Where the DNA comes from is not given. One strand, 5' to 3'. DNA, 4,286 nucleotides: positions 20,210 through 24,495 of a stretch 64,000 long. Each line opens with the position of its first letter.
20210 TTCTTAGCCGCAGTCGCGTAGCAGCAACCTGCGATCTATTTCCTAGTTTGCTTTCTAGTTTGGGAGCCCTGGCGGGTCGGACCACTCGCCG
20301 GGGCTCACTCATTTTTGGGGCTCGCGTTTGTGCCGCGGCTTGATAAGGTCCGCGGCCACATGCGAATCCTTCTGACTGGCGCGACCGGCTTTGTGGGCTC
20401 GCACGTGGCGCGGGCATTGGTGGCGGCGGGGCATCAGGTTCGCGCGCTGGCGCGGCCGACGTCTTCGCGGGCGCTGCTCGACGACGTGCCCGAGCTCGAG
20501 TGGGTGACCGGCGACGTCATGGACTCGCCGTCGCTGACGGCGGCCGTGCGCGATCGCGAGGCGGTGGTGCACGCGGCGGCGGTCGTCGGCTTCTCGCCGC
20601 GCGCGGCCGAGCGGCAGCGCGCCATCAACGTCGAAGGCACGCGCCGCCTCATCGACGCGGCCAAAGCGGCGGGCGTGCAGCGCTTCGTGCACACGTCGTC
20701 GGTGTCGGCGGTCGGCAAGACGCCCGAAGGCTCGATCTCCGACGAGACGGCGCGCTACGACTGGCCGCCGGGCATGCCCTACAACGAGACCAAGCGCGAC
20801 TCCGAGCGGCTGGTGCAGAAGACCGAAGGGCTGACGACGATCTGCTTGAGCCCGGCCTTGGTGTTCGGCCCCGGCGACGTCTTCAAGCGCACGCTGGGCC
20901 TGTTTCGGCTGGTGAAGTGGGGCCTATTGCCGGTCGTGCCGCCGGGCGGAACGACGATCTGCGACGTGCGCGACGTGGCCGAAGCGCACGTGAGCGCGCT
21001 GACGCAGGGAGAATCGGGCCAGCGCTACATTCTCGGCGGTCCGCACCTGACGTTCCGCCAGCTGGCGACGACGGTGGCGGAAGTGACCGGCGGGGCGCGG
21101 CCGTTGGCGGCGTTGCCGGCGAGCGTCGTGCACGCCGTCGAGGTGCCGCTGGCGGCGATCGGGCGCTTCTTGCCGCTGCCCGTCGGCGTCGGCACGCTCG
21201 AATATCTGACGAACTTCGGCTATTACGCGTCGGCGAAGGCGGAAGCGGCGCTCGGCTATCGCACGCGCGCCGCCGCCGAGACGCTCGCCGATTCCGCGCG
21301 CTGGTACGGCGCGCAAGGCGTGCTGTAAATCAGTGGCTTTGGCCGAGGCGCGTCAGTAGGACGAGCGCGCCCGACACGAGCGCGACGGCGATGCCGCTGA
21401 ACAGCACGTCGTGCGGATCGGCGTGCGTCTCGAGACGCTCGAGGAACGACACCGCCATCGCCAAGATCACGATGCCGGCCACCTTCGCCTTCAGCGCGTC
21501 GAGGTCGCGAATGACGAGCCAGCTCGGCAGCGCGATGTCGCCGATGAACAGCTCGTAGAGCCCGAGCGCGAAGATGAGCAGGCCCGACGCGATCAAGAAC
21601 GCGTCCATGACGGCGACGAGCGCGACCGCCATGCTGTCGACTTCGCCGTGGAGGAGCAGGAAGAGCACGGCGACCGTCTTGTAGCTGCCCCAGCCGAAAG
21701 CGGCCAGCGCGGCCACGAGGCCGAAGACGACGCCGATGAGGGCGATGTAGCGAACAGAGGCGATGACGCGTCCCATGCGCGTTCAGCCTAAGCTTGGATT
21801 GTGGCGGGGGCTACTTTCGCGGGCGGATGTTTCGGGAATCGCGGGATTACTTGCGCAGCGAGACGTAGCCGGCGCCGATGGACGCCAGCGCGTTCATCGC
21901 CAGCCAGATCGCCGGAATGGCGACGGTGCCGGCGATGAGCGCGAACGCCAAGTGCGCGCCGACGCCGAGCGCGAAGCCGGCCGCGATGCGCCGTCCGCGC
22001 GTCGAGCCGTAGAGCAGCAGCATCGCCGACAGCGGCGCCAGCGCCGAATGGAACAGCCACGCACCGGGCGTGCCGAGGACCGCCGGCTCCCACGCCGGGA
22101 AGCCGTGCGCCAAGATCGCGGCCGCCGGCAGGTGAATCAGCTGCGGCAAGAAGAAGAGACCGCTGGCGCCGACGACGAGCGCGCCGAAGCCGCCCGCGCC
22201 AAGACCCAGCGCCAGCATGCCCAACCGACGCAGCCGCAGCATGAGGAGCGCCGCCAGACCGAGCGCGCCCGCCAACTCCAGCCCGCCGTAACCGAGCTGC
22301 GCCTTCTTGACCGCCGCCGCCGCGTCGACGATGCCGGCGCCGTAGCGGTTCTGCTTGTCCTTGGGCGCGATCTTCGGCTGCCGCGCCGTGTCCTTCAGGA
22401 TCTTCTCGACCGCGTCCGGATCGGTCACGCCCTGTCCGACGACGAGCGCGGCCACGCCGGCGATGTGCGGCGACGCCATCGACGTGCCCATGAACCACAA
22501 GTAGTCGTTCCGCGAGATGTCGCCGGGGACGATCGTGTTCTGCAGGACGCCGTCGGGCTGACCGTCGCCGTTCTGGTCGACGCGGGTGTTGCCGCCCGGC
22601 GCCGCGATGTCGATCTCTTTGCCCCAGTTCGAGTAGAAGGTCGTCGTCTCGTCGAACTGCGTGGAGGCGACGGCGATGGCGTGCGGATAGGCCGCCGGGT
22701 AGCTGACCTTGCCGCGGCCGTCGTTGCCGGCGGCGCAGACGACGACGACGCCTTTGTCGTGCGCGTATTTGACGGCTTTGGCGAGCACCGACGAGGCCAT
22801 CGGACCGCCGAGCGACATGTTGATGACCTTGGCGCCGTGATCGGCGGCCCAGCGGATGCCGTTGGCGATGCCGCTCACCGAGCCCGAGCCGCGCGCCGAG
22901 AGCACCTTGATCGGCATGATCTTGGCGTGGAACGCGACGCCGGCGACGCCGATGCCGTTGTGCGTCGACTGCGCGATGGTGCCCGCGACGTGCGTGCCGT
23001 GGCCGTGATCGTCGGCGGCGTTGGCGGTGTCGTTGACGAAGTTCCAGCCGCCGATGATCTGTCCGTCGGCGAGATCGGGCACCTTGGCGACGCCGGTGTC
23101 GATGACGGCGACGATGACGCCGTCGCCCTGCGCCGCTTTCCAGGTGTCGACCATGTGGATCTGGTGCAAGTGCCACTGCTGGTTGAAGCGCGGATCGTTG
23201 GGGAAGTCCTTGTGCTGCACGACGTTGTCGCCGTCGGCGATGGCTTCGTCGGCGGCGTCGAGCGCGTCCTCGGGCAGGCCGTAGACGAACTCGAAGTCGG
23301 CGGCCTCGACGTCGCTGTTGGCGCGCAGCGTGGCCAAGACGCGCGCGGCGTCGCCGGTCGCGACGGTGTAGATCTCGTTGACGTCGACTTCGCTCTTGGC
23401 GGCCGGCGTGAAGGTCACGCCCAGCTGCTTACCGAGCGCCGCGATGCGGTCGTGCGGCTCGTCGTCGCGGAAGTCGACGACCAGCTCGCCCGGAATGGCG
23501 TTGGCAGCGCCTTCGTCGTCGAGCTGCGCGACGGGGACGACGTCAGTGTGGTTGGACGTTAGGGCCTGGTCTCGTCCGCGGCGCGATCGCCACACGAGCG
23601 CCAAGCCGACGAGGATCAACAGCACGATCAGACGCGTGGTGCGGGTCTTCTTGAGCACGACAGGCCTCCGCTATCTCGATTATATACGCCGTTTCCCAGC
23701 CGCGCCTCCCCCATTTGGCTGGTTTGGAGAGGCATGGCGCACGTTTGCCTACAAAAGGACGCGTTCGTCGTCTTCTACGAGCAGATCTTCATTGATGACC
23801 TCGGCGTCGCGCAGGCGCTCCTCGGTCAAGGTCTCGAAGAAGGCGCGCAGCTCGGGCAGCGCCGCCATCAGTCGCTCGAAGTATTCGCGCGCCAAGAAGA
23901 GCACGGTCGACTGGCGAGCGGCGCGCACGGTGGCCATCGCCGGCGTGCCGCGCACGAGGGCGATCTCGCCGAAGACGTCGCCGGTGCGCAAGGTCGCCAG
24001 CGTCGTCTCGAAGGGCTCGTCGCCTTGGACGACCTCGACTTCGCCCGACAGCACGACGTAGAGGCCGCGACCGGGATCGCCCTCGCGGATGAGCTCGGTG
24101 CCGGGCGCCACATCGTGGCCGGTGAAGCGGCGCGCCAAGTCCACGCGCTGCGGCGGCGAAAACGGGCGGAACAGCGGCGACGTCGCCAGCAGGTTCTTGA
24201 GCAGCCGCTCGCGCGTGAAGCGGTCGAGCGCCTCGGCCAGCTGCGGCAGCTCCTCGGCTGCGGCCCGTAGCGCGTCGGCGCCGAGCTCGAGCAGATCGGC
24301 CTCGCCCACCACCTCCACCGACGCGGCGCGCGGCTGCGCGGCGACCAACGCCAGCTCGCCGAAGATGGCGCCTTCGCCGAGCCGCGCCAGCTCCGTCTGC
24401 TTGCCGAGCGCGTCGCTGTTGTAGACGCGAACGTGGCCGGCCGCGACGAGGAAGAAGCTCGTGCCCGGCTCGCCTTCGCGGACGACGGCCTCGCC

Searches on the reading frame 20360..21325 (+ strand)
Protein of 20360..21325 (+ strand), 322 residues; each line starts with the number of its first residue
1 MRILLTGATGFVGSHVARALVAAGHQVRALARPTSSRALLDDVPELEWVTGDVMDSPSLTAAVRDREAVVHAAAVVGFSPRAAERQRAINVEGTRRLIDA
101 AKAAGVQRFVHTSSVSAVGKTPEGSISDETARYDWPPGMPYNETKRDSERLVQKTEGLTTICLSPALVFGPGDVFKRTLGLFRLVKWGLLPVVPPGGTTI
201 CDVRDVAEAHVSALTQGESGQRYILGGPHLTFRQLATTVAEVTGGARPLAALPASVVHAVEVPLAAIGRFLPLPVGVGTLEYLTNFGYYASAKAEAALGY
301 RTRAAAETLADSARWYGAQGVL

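Call 7: find_encoding_contigs(protein=window:20360-21325:+, flank=6000, max_places=6)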
Protein window:20360-21325:+ (322 aa): 1 contig read that carries it; 1 place shown.
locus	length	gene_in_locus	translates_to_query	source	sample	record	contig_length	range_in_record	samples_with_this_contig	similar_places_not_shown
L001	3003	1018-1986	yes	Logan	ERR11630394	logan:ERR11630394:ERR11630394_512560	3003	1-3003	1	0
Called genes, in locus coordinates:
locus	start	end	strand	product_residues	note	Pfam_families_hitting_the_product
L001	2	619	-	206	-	?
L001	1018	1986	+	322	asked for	PF01073:3Beta_HSD, PF01370:Epimerase, PF02719:Polysacc_synt_2 (weak), PF04321:RmlD_sub_bind, PF05368:NmrA, PF07993:NAD_binding_4, PF13460:NAD_binding_10, PF16363:GDP_Man_Dehyd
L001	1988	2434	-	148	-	PF03350:UPF0114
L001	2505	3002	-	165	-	?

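Call 8: search_protein_families(library=pfam, proteins=[window:20360-21325:+])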
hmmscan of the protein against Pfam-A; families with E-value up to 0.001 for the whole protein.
window:20360-21325:+ (322 aa): 10 families
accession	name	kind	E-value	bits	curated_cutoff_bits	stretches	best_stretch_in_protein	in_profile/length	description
PF01370.27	Epimerase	-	5.9e-38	131.1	20.9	1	3-226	1-240/240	NAD dependent epimerase/dehydratase family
PF01073.25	3Beta_HSD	-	1.1e-30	107.1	22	1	5-188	2-200/280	3-beta hydroxysteroid dehydrogenase/isomerase family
PF13460.12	NAD_binding_10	-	5.1e-24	85.6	27.2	1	7-166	1-144/184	NAD(P)H-binding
PF16363.11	GDP_Man_Dehyd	-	1.8e-18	67.6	27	1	4-154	1-166/332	GDP-mannose 4,6 dehydratase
PF05368.20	NmrA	-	1.3e-16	61.5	27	1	2-121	4-114/298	NmrA-like family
PF07993.18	NAD_binding_4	-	1.7e-14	54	20.1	1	5-170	1-209/258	Male sterility protein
PF04321.23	RmlD_sub_bind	-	3.8e-12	46.3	27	1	1-170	1-153/287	RmlD substrate binding domain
PF02719.21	Polysacc_synt_2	-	7.3e-08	32.4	20.2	1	3-118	1-132/293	Polysaccharide biosynthesis protein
PF04127.22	DFP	-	9.9e-05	22.7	22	1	2-88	21-105/186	DNA/pantothenate metabolism flavoprotein C-terminal domain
PF08659.16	KR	-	0.00037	20.9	22.6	1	3-118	3-140/180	KR domain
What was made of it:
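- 20360..21328 (+): NAD-dependent epimerase/SDR gene. It is the variable neighbour and is not part of the unit. Pfam (call 8).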

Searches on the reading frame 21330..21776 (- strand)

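Call 8: search_protein_families(library=pfam, proteins=[window:21330-21776:-])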
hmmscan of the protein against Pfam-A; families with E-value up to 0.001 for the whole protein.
window:21330-21776:- (148 aa): 1 family
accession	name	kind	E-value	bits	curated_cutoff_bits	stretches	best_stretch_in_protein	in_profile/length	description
PF03350.21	UPF0114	-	1.4e-21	77.3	23.1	1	5-114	1-116/117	Uncharacterized protein family, UPF0114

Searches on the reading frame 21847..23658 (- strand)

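Call 8: search_protein_families(library=pfam, proteins=[window:21847-23658:-])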
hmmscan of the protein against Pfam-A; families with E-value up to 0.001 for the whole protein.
window:21847-23658:- (603 aa): 3 families
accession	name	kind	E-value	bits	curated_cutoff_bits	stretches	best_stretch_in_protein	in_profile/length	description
PF00082.27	Peptidase_S8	-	3.3e-55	187.9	21.8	1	178-442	1-288/288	Subtilase family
PF19366.4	DUF5942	-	0.00012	22.4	23.8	0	492-594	63-177/191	Domain of unknown function (DUF5942)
PF22148.1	Fervidolysin_NPro-like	-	0.00019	22.2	21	1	46-120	7-78/81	Fervidolysin N-terminal prodomain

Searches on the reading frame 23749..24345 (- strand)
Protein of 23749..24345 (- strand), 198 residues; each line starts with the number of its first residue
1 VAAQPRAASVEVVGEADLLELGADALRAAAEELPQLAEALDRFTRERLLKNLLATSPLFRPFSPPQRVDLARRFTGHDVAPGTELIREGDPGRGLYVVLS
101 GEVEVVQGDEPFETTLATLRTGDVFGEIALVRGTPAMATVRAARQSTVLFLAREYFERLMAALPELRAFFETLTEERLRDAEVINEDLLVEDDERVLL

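Call 33: search_protein_families(library=pfam, proteins=[window:23749-24345:-], max_evalue=0.00001)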
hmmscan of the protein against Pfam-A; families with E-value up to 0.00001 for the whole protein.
window:23749-24345:- (198 aa): 1 family
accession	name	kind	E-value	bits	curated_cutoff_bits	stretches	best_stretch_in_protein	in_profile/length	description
PF00027.35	cNMP_binding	-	1.7e-24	86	27.5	1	79-161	4-87/89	Cyclic nucleotide-binding domain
